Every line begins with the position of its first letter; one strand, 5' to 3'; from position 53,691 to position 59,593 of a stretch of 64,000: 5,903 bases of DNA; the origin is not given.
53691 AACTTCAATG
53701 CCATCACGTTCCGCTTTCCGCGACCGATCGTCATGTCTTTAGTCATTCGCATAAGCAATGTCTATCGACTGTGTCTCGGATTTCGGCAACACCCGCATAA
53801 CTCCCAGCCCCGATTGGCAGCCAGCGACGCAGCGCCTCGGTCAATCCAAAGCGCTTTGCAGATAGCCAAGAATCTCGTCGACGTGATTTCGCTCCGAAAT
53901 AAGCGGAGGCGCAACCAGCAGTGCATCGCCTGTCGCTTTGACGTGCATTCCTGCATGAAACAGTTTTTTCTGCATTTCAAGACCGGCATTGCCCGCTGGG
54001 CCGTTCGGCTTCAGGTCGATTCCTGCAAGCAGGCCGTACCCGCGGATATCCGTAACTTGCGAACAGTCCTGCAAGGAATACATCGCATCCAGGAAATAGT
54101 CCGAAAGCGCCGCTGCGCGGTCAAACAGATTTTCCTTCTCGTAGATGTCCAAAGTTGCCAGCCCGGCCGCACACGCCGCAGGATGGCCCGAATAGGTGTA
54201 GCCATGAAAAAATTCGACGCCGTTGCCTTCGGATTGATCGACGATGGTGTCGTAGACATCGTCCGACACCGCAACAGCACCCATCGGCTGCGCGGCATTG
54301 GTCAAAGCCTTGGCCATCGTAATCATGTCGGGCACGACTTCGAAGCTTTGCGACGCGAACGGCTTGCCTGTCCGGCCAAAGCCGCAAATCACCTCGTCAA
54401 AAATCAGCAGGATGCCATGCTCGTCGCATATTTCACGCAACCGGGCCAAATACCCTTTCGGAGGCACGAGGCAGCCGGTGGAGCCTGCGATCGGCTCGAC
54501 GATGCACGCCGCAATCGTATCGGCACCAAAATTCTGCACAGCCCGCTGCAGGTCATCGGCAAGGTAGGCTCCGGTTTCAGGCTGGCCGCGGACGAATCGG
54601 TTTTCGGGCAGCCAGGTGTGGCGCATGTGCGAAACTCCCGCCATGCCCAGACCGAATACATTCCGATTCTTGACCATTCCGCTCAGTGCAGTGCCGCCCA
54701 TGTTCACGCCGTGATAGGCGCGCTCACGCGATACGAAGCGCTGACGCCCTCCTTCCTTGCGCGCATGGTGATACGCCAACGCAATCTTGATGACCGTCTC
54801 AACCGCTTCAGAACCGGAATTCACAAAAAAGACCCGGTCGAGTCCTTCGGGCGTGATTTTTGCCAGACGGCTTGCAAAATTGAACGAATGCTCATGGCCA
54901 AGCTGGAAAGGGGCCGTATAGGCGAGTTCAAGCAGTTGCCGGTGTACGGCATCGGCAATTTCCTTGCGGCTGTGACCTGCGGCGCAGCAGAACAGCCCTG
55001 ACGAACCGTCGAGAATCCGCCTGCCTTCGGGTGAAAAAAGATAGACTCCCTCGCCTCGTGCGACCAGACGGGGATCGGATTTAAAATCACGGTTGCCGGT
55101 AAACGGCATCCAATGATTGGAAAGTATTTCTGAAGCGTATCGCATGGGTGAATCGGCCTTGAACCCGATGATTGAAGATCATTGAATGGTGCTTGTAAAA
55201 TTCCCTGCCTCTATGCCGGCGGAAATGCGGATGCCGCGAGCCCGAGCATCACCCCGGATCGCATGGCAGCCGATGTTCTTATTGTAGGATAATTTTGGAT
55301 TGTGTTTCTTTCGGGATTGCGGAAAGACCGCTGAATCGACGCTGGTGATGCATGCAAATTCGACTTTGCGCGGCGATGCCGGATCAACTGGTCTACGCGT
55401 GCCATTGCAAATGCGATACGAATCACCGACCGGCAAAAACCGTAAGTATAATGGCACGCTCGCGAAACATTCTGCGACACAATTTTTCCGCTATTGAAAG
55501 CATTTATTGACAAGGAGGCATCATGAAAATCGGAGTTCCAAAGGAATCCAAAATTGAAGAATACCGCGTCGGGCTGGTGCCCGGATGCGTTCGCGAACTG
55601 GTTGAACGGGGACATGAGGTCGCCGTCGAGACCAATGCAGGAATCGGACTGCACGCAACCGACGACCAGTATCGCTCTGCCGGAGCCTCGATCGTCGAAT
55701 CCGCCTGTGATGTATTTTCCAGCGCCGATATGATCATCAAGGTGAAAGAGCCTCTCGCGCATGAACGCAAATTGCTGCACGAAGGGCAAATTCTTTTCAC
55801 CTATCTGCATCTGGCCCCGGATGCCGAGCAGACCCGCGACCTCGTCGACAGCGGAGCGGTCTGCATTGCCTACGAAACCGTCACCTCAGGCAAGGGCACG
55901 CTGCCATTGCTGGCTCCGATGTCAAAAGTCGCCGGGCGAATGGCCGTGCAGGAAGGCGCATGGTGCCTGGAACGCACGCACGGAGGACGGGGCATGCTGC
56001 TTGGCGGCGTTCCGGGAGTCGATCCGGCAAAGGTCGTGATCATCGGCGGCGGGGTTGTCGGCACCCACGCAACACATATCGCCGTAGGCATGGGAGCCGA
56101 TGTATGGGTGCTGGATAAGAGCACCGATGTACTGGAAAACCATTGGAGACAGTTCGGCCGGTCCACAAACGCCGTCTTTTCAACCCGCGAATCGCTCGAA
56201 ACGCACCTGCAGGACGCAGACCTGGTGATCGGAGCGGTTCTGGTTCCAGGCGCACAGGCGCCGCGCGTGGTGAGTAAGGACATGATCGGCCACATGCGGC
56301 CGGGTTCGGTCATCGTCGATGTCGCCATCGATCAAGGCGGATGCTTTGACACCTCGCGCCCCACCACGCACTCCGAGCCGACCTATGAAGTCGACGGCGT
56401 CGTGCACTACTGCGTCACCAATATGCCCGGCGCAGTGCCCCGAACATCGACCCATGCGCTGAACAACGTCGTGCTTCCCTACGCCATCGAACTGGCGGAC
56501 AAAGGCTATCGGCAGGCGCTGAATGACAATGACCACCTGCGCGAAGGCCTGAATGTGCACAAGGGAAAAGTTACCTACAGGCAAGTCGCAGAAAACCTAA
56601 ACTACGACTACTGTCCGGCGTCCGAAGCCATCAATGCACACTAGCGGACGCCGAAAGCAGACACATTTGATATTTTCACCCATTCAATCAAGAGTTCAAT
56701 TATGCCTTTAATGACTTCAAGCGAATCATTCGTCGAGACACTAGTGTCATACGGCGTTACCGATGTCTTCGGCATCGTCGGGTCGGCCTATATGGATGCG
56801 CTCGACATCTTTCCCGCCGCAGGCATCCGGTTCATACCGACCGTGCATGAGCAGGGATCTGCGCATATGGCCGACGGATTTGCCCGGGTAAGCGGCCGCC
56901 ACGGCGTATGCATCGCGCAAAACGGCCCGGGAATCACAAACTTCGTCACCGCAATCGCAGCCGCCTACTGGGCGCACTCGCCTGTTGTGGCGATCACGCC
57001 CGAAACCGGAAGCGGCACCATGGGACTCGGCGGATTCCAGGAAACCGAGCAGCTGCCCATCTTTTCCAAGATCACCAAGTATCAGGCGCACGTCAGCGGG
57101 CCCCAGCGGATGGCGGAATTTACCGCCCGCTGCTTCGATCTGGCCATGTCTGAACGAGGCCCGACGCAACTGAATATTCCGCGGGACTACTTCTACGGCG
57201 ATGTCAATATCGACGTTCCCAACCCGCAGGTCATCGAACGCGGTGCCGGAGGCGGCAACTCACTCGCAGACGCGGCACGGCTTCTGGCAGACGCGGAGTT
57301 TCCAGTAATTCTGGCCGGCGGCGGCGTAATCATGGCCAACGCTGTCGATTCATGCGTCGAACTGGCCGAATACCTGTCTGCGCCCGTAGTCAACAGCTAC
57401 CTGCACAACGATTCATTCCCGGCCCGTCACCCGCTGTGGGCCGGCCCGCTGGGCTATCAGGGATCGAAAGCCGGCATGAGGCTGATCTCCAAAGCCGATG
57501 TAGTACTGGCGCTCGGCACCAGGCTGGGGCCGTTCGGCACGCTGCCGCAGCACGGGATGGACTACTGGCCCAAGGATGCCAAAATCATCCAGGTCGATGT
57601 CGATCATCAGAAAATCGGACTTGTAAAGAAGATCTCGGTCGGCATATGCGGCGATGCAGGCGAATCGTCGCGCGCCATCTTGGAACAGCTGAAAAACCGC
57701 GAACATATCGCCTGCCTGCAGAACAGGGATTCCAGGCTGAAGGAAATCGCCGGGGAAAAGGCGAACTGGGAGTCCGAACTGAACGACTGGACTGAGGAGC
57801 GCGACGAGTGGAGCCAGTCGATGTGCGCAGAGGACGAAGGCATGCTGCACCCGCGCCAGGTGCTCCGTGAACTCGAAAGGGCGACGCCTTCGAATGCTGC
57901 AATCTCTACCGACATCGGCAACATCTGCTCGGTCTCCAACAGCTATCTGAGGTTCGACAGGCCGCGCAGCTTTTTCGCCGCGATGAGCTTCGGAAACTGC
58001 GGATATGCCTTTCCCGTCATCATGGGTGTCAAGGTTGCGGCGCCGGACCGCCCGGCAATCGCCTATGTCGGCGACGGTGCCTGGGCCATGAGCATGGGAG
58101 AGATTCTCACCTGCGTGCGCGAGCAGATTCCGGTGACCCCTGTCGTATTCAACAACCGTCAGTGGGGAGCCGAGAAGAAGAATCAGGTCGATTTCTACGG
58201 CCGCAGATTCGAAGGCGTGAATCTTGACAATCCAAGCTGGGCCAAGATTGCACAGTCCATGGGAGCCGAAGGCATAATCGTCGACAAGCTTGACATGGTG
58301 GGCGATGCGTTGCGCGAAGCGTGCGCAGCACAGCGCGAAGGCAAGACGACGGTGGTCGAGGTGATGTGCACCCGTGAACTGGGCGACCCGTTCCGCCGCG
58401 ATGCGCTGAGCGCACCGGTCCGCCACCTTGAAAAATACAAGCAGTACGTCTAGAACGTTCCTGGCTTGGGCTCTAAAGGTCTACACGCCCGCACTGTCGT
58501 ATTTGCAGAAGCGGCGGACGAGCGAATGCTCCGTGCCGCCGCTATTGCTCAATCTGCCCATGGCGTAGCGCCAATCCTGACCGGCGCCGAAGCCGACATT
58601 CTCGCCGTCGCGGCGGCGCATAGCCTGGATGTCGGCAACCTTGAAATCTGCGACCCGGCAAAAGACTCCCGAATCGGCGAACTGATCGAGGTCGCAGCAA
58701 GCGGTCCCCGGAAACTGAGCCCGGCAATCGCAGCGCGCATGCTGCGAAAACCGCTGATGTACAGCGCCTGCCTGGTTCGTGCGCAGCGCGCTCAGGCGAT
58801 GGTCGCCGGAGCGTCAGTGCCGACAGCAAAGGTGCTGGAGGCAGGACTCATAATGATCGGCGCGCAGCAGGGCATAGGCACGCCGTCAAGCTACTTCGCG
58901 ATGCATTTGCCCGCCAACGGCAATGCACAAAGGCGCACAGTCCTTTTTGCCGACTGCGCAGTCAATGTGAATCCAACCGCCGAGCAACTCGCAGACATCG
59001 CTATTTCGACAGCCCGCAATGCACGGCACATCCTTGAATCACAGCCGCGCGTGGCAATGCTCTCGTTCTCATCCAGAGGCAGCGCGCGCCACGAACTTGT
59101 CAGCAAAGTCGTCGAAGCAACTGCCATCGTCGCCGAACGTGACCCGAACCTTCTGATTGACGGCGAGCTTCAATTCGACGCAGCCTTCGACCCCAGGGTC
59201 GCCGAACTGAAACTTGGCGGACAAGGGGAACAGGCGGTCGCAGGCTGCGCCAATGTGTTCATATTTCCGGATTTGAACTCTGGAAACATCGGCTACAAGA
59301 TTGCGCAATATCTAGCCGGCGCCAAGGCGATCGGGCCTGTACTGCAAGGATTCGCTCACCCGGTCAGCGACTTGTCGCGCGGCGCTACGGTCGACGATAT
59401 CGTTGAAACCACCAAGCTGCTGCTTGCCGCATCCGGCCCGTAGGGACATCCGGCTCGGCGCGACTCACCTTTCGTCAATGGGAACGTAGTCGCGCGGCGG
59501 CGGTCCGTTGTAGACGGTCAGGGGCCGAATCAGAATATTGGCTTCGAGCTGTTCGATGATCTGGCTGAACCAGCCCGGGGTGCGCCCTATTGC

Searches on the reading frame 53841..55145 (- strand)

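Call 9: search_protein_families(library=pfam, proteins=[window:53841-55145:-], max_evalue=0.001)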
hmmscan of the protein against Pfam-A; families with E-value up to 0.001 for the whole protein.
window:53841-55145:- (434 aa): 2 families
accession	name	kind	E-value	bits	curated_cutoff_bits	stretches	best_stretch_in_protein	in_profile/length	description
PF00202.27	Aminotran_3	-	1.1e-90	304.7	30.5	1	26-433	11-403/403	Aminotransferase class-III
PF00155.27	Aminotran_1_2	-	0.0005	19.8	19.7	1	227-358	162-293/361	Aminotransferase class I and II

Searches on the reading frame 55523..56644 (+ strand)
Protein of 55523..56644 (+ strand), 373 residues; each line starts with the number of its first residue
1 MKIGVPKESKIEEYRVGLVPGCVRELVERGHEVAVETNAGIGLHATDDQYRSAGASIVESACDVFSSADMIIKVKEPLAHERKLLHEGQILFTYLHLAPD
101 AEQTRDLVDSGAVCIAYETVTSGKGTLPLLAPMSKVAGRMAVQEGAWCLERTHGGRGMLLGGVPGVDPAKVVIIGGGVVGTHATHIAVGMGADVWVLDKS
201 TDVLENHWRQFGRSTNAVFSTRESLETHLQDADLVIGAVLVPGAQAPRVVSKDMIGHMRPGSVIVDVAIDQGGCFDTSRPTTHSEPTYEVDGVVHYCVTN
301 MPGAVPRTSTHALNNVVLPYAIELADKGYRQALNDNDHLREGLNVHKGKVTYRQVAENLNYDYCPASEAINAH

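Call 38: search_protein_families(library=pfam, proteins=[window:55523-56644:+], max_evalue=0.1)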
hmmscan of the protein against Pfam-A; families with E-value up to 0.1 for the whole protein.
window:55523-56644:+ (373 aa): 13 families
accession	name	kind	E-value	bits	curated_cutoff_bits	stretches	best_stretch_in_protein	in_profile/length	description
PF01262.27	AlaDh_PNT_C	-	3.3e-87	291.8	23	1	141-352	1-213/214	Alanine dehydrogenase/PNT, C-terminal domain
PF05222.21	AlaDh_PNT_N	-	2.5e-45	154.5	30.4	1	4-137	1-136/136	Alanine dehydrogenase/PNT, N-terminal domain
PF02826.25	2-Hacid_dh_C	-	9.1e-07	28.9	25.1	1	165-268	33-127/178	D-isomer specific 2-hydroxyacid dehydrogenase, NAD binding domain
PF07992.20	Pyr_redox_2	-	0.00031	20.7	26.1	1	167-215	141-189/291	Pyridine nucleotide-disulphide oxidoreductase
PF13241.12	NAD_binding_7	-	0.00042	21.3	22.1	1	169-239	8-69/104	Putative NAD(P)-binding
PF03446.21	NAD_binding_2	-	0.00069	20.1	21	1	171-267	2-92/161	NAD binding domain of 6-phosphogluconate dehydrogenase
PF02737.24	3HCDH_N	-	0.00098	19.5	22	1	170-222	1-53/180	3-hydroxyacyl-CoA dehydrogenase, NAD binding domain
PF02882.25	THF_DHG_CYH_C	-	0.0016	18.2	27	1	220-317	68-153/160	Tetrahydrofolate dehydrogenase/cyclohydrolase, NAD(P)-binding domain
PF01488.26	Shikimate_DH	-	0.002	18.6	24.3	1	167-268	11-112/138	Shikimate / quinate 5-dehydrogenase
PF01266.30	DAO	-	0.0055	16.7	27.9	1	170-212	1-44/353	FAD dependent oxidoreductase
PF03807.23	F420_oxidored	-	0.006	17.6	21.6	0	170-268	1-92/94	NADP oxidoreductase coenzyme F420-dependent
PF00070.33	Pyr_redox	-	0.02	15.8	22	1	170-204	1-35/82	Pyridine nucleotide-disulphide oxidoreductase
PF02254.24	TrkA_N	-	0.023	15.5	23.8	1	171-238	1-69/116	TrkA-N domain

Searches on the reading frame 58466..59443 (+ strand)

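Call 9: search_protein_families(library=pfam, proteins=[window:58466-59443:+], max_evalue=0.001)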
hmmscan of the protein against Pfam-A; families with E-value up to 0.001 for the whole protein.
window:58466-59443:+ (325 aa): 1 family
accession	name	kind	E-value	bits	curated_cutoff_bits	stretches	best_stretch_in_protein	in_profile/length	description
PF01515.24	PTA_PTB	-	8.3e-93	311.7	24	1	9-316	15-315/319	Phosphate acetyl/butaryl transferase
